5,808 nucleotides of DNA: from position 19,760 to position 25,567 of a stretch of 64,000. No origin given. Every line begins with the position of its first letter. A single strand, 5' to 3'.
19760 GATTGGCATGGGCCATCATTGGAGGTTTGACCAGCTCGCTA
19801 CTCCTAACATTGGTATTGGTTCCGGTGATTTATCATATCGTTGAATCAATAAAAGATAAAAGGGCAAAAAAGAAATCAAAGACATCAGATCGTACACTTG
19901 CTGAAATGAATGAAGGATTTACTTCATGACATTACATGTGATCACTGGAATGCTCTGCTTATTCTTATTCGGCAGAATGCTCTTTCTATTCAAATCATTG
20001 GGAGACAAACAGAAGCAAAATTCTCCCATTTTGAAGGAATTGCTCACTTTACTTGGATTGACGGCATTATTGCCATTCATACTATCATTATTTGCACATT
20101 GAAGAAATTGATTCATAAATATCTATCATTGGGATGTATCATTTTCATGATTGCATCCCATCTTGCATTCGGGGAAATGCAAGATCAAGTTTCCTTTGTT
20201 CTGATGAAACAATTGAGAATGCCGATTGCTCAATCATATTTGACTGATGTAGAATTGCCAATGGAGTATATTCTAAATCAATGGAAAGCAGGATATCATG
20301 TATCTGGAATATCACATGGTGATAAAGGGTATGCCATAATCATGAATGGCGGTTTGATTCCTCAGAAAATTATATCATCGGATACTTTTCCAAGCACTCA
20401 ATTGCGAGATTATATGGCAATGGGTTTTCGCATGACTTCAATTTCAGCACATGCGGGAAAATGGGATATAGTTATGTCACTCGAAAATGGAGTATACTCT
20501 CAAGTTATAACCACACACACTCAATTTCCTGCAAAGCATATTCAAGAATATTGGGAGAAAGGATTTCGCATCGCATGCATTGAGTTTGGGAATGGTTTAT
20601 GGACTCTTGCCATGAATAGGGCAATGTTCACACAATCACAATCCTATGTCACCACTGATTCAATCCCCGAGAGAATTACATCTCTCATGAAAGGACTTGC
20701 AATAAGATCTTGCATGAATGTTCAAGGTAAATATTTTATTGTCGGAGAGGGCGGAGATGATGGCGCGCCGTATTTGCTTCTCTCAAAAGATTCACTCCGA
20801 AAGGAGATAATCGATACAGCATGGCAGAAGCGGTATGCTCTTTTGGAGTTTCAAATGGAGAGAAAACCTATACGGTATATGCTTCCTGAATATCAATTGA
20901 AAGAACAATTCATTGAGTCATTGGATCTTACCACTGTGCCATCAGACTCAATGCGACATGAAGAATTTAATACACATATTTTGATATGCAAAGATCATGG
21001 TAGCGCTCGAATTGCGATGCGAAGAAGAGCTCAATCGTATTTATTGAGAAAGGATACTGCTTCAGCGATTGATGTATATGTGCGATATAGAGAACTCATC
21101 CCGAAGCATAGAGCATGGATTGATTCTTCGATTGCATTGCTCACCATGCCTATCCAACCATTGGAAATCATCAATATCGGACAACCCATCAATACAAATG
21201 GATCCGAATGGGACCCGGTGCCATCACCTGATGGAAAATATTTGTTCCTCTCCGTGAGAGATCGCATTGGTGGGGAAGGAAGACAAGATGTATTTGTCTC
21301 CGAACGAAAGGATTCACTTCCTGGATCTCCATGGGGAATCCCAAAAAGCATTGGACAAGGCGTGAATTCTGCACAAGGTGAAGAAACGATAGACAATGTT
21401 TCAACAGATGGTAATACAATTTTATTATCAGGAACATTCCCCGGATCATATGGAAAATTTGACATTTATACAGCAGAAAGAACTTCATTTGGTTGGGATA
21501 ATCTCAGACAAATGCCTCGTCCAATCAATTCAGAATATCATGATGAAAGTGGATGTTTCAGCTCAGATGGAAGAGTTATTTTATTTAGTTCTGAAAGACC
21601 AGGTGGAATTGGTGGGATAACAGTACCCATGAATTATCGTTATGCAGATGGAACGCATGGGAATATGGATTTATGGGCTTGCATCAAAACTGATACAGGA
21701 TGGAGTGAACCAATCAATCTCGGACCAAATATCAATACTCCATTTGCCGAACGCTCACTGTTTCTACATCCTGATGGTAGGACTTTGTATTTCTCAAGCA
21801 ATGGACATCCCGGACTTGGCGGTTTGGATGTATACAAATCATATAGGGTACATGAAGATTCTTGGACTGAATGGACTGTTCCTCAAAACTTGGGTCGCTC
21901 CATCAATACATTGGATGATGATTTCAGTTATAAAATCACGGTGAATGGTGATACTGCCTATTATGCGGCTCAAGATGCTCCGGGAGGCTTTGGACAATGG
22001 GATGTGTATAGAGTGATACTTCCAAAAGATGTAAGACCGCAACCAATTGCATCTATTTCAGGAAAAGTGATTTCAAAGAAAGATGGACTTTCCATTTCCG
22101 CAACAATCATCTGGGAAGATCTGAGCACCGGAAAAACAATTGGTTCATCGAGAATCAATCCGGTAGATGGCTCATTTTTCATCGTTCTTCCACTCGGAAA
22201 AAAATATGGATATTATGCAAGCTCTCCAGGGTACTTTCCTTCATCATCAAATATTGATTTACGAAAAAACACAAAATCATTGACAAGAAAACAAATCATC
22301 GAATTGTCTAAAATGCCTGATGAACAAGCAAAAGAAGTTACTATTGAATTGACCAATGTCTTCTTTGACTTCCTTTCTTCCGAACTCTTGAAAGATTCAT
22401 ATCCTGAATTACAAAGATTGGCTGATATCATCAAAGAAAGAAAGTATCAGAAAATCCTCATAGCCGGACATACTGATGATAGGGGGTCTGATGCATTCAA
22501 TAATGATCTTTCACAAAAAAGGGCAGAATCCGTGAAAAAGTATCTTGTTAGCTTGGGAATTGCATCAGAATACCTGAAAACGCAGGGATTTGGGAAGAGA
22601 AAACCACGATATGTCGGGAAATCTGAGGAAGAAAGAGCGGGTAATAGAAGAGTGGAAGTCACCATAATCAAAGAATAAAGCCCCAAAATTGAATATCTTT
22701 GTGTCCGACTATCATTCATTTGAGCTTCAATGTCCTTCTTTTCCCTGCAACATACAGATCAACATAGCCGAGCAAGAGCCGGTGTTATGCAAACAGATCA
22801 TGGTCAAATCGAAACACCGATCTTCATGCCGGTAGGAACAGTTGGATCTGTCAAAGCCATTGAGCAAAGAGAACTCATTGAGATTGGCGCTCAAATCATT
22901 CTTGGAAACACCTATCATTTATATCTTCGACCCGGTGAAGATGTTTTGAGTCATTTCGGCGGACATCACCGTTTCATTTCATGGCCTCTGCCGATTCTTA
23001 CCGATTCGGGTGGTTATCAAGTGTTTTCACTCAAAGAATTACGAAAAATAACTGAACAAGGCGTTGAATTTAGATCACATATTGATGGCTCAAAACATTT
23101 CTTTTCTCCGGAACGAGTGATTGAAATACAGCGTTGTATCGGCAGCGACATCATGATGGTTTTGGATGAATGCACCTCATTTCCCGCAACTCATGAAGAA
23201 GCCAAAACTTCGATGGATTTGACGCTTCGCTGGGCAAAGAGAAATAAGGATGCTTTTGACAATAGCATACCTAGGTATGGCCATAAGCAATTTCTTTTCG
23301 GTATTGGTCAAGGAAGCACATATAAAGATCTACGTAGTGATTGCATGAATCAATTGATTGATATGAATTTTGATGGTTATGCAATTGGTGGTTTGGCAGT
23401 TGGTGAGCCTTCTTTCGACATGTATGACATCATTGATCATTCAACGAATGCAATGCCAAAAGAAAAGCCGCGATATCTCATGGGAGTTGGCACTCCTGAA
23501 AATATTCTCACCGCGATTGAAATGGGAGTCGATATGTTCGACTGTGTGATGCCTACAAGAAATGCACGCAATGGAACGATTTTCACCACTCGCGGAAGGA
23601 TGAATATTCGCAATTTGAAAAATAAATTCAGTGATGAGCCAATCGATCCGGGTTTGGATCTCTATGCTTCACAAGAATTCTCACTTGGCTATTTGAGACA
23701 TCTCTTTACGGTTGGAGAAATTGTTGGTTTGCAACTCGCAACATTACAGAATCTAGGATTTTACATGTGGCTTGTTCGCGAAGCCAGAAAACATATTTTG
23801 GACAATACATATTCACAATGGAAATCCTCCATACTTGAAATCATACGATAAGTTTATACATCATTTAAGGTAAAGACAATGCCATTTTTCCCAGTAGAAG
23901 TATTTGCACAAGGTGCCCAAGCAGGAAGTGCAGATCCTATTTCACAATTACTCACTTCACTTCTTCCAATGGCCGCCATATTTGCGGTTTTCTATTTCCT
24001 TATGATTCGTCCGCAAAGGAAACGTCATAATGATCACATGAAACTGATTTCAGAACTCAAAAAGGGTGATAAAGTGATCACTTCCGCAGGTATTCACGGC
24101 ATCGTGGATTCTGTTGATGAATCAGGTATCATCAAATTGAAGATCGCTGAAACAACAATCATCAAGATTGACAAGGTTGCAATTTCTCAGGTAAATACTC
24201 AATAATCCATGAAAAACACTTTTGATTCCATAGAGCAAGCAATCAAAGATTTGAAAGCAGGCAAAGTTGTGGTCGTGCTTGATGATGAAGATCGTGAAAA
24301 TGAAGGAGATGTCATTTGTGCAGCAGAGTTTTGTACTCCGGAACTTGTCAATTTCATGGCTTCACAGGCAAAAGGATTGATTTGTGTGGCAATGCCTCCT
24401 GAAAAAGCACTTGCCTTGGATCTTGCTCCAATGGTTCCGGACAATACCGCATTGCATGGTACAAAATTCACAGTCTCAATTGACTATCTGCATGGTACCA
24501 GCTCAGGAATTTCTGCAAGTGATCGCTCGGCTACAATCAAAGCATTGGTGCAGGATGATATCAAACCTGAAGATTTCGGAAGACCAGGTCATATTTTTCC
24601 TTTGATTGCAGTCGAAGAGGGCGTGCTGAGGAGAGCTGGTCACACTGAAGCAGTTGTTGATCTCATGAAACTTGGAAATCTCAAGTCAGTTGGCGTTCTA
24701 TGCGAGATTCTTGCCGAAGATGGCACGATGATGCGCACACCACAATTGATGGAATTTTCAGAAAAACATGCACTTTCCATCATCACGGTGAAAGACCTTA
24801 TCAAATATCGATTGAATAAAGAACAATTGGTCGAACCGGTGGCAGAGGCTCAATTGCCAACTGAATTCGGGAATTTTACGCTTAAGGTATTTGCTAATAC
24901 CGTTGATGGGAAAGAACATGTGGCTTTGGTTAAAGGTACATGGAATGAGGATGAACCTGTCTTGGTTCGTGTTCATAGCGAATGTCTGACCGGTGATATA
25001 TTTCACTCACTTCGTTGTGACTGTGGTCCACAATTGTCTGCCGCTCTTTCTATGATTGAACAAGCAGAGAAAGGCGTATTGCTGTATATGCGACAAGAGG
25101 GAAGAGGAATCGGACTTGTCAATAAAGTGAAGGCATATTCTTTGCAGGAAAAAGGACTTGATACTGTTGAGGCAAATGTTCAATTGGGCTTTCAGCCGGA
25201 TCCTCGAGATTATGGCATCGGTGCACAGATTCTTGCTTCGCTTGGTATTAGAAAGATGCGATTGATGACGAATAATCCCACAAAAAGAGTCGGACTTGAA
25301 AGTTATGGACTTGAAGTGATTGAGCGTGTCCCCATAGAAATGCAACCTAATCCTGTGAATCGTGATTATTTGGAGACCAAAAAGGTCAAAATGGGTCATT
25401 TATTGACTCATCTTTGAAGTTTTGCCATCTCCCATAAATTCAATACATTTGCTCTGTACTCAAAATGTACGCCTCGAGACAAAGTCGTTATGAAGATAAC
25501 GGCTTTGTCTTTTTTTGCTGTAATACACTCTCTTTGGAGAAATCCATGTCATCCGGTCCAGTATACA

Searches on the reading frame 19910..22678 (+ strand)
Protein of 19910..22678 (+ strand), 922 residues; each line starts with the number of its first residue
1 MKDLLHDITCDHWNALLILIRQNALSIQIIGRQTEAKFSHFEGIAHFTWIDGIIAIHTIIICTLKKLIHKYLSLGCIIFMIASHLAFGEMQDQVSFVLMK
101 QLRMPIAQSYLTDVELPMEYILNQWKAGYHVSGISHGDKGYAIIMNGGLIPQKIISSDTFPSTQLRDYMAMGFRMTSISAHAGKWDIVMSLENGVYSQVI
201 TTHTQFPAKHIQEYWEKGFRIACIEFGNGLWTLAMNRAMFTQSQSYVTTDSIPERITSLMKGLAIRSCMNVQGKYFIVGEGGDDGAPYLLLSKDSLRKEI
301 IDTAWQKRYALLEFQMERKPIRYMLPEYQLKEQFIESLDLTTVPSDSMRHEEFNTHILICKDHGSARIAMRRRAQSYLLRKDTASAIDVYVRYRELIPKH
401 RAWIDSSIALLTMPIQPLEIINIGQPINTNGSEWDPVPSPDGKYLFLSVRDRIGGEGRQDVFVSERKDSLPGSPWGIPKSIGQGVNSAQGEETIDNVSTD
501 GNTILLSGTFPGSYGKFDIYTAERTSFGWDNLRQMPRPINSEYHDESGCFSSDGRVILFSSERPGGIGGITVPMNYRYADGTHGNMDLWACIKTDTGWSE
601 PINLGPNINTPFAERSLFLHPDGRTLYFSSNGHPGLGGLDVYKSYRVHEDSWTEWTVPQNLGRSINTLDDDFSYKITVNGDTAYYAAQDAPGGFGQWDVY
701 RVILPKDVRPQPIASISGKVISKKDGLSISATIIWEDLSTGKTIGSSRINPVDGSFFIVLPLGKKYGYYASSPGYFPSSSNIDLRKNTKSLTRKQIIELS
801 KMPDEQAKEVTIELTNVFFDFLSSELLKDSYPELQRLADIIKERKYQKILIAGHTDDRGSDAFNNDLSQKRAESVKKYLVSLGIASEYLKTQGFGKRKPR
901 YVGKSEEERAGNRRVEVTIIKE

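Call 8: search_protein_families(library=pfam, proteins=[window:19910-22678:+], max_evalue=0.001)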
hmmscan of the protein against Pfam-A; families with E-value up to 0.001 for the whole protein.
window:19910-22678:+ (922 aa): 3 families
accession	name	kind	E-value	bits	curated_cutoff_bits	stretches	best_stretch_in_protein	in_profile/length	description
PF00691.25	OmpA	-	1.5e-21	77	27.2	1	818-913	1-98/98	OmpA family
PF07676.18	PD40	-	1.7e-18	66.5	20.9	2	604-642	1-37/38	WD40-like Beta Propeller Repeat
PF24289.1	DUF7477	-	4.2e-17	62.6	27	1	111-224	96-212/268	Domain of unknown function (DUF7477)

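Call 38: search_protein_families(library=ncbifam, proteins=[window:19910-22678:+], max_evalue=0.001)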
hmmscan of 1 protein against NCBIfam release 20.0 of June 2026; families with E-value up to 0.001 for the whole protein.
window:19910-22678:+ (922 aa): 36 families (the best 25 are shown)
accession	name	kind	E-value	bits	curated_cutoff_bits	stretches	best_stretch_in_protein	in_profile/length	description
NF053607.1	CHU_0125_OmpA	equivalog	1.1e-64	219.1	620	2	542-920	273-637/639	CHU_0125 family OmpA-like outer membrane integrity protein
NF052230.1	T9SS_PorE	exception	1.3e-58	198.8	600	1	453-907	191-607/648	PorE family type IX secretion system protein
NF053611.1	YiaD_Gzip_OmpA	equivalog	6.1e-31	107.7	175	1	809-919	95-206/206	YiaD family glycine zipper/OmpA-like lipoprotein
NF053612.1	anchor_PA1041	equivalog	9.7e-26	91.1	250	1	806-919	119-235/236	PA1041 family peptidoglycan-binding anchor lipoprotein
NF053613.1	OMP_toxin_LptF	equivalog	2.2e-24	86.5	400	1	805-920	130-246/256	lipotoxin F family OmpA-related lipoprotein LptF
NF033763.1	exchanger_TraB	exception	2.5e-23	81.9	700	1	814-920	391-498/522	outer membrane exchange protein TraB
NF053585.1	OMP_LP_YfiB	equivalog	1.2e-22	80.5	128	1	789-920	28-161/163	outer membrane lipoprotein YfiB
TIGR02802.1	Pal_lipo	equivalog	2.5e-22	78.9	125.35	1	817-918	2-103/104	peptidoglycan-associated lipoprotein Pal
NF045787.1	OmpABordt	equivalog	1.1e-21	77.4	200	1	808-920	79-190/194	outer membrane protein OmpA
TIGR03789.1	pdsO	hypoth_equivalog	4.5e-18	65.8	152.2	1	789-918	114-242/243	sortase-associated OmpA-like protein PdsO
NF045788.1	Omp38Acinit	equivalog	9e-16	57.9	500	1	800-919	227-346/354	outer membrane protein Omp38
TIGR03350.1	type_VI_ompA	equivalog_domain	1.4e-15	57.4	139.8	1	804-919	20-137/137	type VI secretion system protein TssL, long form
NF007804.1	PRK10510.1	equivalog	1.5e-15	57.2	307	1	815-919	112-216/219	OmpA family lipoprotein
NF047620.1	FlgprotMotYVib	equivalog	6.7e-14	52.2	400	1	812-919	158-266/271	flagellar protein MotY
NF008071.1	PRK10808.1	equivalog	1.1e-13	51.3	277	1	803-900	220-318/358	porin OmpA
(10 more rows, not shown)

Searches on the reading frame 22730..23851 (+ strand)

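Call 8: search_protein_families(library=pfam, proteins=[window:22730-23851:+], max_evalue=0.001)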
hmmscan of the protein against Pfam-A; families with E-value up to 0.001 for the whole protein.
window:22730-23851:+ (373 aa): 1 family
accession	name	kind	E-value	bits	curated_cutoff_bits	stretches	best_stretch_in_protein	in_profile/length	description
PF01702.25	TGT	-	3.1e-150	500.6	26.3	1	14-370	2-353/357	Queuine tRNA-ribosyltransferase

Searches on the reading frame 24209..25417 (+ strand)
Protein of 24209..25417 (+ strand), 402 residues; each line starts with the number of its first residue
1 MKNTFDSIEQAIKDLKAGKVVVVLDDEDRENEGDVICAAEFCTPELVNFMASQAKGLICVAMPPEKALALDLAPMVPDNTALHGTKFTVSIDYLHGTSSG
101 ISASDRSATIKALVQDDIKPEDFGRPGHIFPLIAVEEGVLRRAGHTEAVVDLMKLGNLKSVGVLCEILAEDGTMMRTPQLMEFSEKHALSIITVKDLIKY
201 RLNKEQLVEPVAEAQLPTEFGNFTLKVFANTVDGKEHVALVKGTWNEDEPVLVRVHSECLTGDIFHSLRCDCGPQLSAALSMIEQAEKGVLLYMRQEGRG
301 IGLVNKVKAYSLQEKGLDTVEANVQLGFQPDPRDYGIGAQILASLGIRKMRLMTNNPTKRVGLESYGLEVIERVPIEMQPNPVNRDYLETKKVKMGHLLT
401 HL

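Call 8: search_protein_families(library=pfam, proteins=[window:24209-25417:+], max_evalue=0.001)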
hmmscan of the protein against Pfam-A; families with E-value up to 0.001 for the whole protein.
window:24209-25417:+ (402 aa): 2 families
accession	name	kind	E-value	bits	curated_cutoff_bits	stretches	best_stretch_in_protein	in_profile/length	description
PF00926.24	DHBP_synthase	-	1.1e-81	273.4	26.4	1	9-200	1-191/191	3,4-dihydroxy-2-butanone 4-phosphate synthase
PF00925.25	GTP_cyclohydro2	-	3.7e-76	254.7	23.3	1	211-375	3-165/165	GTP cyclohydrolase II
